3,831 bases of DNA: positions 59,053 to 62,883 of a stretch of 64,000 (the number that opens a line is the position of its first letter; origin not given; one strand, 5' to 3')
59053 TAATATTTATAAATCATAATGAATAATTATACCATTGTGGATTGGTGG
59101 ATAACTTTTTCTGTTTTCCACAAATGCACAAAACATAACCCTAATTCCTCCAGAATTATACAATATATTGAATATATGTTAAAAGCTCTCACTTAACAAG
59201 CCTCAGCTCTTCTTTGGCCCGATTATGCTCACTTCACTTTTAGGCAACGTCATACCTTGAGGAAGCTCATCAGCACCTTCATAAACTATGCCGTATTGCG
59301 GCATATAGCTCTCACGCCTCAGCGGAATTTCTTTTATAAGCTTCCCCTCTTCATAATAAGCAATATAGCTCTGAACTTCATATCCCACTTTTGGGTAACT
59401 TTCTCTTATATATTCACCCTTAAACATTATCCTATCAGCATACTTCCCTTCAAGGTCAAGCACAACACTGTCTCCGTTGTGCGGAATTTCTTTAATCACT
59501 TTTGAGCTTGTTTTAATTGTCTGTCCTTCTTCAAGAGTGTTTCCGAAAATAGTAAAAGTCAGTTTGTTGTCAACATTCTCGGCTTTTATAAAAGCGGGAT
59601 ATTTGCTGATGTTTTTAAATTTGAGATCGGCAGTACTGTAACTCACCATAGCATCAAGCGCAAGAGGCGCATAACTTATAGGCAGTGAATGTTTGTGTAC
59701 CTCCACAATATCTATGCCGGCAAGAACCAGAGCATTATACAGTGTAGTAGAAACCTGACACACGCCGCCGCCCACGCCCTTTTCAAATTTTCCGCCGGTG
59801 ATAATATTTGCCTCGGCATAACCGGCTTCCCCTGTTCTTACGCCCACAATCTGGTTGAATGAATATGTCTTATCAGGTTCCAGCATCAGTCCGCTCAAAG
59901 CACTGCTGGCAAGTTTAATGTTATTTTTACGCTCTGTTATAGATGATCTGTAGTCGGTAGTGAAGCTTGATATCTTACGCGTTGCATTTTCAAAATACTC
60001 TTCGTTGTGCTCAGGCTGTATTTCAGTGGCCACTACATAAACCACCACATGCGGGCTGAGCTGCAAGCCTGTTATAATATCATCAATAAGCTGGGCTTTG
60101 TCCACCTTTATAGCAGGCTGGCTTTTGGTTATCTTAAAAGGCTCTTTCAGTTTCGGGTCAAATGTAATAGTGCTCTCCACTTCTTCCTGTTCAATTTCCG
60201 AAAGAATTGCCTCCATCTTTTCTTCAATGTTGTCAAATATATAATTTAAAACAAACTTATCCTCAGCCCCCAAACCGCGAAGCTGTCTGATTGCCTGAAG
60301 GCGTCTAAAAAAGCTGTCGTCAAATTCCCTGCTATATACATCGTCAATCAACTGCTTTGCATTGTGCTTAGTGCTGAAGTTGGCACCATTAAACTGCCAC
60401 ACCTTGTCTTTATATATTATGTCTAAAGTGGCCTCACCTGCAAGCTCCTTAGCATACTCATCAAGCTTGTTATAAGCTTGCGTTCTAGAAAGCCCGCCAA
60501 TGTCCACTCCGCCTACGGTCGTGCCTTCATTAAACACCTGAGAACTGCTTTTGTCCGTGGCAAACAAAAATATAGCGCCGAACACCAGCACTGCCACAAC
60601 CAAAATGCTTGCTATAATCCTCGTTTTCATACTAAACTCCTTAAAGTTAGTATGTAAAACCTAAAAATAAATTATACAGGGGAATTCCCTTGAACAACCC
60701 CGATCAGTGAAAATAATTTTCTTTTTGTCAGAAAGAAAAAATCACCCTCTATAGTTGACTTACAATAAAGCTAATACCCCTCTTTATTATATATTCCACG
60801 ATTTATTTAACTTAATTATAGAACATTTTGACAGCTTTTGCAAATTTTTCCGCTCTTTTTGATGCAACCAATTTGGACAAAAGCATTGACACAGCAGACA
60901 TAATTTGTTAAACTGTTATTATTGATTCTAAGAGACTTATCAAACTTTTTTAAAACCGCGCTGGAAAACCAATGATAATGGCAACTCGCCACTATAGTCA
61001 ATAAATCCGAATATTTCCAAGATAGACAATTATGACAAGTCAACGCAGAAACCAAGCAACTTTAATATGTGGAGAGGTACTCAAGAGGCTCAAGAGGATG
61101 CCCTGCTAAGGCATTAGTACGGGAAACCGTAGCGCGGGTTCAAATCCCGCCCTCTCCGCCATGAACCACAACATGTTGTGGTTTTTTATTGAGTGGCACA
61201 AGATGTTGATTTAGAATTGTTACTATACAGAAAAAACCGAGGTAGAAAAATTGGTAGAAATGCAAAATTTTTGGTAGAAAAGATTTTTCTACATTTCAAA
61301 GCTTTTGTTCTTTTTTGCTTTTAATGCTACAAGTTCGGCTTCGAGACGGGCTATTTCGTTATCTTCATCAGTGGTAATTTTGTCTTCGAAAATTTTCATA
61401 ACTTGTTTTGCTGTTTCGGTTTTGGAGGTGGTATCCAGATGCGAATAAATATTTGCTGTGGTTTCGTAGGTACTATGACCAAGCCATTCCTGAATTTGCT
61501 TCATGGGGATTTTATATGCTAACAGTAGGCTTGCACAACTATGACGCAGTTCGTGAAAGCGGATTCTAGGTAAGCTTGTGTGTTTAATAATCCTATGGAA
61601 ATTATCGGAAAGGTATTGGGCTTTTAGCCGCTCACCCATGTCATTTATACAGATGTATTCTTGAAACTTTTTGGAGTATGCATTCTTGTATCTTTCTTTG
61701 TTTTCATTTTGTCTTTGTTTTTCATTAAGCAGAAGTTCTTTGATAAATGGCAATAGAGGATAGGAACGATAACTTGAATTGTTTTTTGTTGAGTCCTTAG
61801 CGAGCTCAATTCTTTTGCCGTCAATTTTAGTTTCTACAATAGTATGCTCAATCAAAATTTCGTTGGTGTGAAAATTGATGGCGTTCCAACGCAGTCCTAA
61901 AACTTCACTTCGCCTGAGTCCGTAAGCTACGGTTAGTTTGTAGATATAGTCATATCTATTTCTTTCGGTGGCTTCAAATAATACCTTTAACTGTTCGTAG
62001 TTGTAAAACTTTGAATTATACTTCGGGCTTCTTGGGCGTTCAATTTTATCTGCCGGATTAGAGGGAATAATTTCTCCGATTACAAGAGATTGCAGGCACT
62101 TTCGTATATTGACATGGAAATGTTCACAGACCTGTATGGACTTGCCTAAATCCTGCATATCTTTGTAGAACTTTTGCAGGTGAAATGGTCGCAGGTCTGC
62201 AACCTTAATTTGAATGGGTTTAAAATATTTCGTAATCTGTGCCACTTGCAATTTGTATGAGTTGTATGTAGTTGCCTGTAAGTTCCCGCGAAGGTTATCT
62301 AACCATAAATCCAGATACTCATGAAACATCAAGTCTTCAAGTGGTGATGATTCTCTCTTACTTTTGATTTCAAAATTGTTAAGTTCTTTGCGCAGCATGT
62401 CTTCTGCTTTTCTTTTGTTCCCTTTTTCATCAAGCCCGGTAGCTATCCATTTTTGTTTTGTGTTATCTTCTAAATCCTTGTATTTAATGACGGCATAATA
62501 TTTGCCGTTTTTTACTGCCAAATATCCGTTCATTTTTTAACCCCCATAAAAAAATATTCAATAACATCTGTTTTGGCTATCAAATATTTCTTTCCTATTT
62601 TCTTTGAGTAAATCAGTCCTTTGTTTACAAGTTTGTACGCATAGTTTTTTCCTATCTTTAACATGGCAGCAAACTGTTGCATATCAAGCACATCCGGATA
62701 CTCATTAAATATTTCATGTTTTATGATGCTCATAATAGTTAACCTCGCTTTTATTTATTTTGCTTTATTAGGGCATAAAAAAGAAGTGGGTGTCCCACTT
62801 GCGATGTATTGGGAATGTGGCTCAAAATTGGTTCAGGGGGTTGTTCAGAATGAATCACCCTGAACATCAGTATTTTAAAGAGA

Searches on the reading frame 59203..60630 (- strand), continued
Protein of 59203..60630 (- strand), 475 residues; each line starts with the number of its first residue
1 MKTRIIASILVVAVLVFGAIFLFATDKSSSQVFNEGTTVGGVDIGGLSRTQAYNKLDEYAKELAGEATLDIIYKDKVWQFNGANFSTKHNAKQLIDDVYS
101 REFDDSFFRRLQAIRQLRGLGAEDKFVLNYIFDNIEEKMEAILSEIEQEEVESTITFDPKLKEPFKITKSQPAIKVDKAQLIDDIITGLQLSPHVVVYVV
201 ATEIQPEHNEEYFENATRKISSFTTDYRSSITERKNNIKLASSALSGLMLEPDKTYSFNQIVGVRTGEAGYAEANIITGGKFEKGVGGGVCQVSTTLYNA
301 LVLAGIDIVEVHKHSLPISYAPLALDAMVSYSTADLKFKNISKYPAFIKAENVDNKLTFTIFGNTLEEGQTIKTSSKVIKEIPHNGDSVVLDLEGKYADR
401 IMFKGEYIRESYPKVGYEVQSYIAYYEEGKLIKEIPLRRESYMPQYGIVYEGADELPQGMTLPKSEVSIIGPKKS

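Call 85: find_encoding_contigs(protein=P0017, flank=10000, max_places=1)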
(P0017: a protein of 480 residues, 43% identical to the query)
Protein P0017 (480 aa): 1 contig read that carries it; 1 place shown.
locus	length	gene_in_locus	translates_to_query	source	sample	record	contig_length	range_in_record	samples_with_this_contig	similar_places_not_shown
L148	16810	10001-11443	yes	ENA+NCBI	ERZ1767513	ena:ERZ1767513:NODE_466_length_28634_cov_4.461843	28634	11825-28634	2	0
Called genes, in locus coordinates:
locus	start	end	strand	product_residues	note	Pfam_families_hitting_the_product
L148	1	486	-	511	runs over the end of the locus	PF01433:Peptidase_M1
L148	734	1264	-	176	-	PF01741:MscL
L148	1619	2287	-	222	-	-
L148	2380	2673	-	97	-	-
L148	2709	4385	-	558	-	PF00749:tRNA-synt_1c, PF19269:Anticodon_2 (weak)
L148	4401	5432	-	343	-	-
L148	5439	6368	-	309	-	-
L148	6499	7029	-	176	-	PF00719:Pyrophosphatase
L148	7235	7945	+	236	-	PF01743:PolyA_pol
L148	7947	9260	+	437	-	PF02646:RmuC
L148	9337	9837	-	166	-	-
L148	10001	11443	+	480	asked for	PF12229:PG_binding_4, PF04294:VanW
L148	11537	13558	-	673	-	PF01841:Transglut_core (weak)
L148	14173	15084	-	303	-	PF01368:DHH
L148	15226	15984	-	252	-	-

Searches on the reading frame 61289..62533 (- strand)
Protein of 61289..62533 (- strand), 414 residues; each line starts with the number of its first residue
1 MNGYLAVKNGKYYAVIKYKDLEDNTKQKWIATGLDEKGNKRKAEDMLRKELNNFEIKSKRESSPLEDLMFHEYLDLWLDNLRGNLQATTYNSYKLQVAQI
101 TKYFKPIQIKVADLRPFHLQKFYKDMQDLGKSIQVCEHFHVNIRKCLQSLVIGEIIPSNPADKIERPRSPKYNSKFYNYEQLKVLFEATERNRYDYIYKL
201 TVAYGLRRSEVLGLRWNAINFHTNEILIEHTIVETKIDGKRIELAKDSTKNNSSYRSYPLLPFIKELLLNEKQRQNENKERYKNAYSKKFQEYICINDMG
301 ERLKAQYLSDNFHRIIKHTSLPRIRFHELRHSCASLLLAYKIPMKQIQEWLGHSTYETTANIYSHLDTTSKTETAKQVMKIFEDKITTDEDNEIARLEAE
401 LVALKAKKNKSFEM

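Call 7: search_protein_families(library=pfam, proteins=[window:61289-62533:-])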
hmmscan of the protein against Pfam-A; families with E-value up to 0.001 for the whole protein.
window:61289-62533:- (414 aa): 2 families
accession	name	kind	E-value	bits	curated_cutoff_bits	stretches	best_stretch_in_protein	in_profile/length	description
PF00589.27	Phage_integrase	-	3e-23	82.9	27.1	1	180-368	6-170/172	Phage integrase family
PF14659.12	Phage_int_SAM_3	-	5.8e-08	33.3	22.6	1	70-126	2-57/58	Phage integrase, N-terminal SAM-like domain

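Call 56: find_encoding_contigs(protein=window:61289-62533:-, flank=10000, max_places=4)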
Protein window:61289-62533:- (414 aa): 1 contig read that carries it; 1 place shown.
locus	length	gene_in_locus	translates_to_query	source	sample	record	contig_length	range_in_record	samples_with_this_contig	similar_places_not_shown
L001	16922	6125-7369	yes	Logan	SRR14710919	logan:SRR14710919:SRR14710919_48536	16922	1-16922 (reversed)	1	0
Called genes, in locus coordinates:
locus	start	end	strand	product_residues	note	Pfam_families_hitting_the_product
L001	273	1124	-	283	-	PF04055:Radical_SAM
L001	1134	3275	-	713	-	PF04055:Radical_SAM (weak), PF13353:Fer4_12 (weak), PF00300:His_Phos_1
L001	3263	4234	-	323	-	-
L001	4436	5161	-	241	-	PF03575:Peptidase_S51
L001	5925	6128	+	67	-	PF12728:HTH_17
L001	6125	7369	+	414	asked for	PF14659:Phage_int_SAM_3, PF00589:Phage_integrase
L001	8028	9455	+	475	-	PF12229:PG_binding_4 (weak), PF04294:VanW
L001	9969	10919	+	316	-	-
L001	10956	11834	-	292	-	-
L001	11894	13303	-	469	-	PF00224:PK, PF02887:PK_C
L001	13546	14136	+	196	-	PF00440:TetR_N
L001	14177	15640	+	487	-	PF07523:Big_3 (weak)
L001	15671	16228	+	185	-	PF13238:AAA_18, PF13207:AAA_17 (faint)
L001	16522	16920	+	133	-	?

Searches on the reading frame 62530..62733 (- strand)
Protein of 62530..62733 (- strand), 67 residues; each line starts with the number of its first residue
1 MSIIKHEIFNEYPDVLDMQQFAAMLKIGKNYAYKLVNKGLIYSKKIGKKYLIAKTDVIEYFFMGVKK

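Call 7: search_protein_families(library=pfam, proteins=[window:62530-62733:-])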
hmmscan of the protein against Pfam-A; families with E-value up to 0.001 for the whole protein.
window:62530-62733:- (67 aa): 1 family
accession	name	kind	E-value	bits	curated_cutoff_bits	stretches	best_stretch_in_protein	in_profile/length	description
PF12728.13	HTH_17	-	9e-11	42.3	27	1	16-61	2-47/51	Helix-turn-helix domain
